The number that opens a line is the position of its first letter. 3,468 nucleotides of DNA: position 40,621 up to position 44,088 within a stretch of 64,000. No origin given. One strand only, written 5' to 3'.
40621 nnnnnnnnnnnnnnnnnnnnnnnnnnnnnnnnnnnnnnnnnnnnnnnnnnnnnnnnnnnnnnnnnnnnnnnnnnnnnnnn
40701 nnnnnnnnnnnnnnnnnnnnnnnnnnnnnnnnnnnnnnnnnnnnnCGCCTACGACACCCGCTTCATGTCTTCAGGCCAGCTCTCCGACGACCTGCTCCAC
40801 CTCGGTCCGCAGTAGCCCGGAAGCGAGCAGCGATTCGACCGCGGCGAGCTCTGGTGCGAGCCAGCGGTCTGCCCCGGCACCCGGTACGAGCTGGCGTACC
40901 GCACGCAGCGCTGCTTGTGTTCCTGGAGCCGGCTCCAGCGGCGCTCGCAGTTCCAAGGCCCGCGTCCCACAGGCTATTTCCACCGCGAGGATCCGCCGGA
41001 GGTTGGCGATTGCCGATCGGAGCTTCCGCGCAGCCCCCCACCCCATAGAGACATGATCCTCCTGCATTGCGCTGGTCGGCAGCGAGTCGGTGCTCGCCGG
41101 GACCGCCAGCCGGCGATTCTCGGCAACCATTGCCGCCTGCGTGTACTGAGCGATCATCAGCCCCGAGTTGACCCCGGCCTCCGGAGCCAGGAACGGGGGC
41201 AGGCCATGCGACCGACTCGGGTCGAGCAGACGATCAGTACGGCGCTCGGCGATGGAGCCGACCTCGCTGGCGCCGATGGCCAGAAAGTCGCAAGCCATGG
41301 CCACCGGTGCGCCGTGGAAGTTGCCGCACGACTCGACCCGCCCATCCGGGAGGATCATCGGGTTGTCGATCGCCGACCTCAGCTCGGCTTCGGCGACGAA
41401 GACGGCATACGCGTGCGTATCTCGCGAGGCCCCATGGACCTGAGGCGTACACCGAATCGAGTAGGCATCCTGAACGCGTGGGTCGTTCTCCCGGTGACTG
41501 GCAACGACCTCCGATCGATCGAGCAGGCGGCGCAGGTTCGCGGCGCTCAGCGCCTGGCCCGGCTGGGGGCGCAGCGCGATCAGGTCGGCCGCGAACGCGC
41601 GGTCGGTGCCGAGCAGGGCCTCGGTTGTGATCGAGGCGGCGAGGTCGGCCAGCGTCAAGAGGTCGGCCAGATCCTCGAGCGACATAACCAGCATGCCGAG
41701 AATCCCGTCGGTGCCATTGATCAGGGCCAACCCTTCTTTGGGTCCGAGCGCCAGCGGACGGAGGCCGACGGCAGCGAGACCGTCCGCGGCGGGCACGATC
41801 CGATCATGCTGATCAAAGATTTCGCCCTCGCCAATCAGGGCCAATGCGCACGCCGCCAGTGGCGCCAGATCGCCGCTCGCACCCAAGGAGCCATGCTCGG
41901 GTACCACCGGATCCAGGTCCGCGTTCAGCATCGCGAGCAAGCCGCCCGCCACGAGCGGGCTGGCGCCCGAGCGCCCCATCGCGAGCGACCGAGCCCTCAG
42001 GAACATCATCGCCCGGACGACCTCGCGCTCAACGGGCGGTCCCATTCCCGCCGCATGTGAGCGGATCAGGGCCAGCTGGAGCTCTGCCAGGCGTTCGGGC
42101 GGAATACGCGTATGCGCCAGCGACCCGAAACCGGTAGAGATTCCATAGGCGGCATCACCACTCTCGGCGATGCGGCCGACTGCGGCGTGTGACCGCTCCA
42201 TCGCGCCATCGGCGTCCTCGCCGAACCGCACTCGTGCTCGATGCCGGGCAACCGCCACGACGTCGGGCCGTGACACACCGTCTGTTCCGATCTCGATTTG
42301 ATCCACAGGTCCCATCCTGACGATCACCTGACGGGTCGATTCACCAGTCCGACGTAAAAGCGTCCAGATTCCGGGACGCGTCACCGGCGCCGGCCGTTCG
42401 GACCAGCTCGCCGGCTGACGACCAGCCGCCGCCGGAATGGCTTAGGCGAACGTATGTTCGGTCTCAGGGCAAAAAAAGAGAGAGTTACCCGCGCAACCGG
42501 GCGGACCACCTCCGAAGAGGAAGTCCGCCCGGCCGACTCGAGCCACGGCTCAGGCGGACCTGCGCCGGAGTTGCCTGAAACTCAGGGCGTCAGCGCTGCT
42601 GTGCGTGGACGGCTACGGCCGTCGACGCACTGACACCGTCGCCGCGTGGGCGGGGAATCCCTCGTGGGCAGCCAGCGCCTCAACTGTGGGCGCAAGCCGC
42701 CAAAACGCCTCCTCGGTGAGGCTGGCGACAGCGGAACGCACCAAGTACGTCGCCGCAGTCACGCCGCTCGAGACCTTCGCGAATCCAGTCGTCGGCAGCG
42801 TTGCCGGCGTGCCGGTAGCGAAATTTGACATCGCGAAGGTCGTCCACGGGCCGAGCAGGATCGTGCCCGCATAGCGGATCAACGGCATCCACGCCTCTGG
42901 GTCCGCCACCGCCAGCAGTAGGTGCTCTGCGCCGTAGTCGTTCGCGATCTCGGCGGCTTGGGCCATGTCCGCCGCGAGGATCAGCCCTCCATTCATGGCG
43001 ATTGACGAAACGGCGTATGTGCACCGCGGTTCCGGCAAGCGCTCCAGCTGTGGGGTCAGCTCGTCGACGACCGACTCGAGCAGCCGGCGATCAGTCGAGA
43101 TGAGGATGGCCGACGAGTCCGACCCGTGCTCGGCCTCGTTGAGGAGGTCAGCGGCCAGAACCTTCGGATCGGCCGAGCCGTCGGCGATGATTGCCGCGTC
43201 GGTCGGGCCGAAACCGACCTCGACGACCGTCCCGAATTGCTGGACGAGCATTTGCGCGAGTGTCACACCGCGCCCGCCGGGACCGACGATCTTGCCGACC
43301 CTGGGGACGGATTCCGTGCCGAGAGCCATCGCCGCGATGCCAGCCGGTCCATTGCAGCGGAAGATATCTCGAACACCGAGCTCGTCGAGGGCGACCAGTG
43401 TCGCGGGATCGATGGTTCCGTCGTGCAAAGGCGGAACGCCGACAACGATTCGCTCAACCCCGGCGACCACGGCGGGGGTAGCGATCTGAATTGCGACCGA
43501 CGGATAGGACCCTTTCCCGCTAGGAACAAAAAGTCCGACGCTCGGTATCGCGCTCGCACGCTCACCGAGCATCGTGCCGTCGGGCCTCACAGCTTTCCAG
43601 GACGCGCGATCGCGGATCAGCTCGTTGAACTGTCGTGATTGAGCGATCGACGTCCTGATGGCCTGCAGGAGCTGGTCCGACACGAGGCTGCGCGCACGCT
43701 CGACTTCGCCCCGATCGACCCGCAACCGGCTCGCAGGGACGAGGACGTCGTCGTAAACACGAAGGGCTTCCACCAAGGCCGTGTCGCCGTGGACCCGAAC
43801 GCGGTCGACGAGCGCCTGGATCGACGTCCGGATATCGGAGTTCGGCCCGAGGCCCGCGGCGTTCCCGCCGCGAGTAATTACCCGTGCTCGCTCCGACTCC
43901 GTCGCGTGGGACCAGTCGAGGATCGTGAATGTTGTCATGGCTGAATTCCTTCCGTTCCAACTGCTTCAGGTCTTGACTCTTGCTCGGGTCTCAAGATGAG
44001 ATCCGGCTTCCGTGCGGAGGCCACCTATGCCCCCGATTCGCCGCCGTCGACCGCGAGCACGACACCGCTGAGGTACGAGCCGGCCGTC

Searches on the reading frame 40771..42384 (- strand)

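Call 67: search_protein_families(library=pfam, proteins=[window:40771-42384:-], max_evalue=0.00001)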
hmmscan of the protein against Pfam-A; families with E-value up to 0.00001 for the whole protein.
window:40771-42384:- (537 aa): 1 family
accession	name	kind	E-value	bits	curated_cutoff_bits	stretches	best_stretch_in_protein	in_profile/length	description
PF00221.24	Lyase_aromatic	-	3.3e-177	590.3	27.3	1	40-498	4-466/466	Aromatic amino acid lyase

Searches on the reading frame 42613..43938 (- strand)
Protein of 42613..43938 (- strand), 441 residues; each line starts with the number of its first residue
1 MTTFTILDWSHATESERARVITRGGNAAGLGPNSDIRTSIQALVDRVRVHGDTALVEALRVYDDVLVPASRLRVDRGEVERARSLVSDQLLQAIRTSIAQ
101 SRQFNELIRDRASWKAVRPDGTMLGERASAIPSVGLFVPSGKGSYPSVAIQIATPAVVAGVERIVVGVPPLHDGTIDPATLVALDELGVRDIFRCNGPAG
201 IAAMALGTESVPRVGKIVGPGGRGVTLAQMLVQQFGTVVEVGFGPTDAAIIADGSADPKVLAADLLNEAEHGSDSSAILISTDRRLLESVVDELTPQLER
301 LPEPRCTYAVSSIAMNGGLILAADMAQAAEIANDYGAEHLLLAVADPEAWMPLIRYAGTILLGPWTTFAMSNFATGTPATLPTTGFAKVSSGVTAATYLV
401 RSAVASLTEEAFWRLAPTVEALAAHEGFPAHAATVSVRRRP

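Call 67: search_protein_families(library=pfam, proteins=[window:42613-43938:-], max_evalue=0.00001)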
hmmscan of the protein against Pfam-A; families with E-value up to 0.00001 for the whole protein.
window:42613-43938:- (441 aa): 1 family
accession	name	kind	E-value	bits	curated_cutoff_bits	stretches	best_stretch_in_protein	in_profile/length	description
PF00815.25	Histidinol_dh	-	6.3e-111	371.7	27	1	34-438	9-410/411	Histidinol dehydrogenase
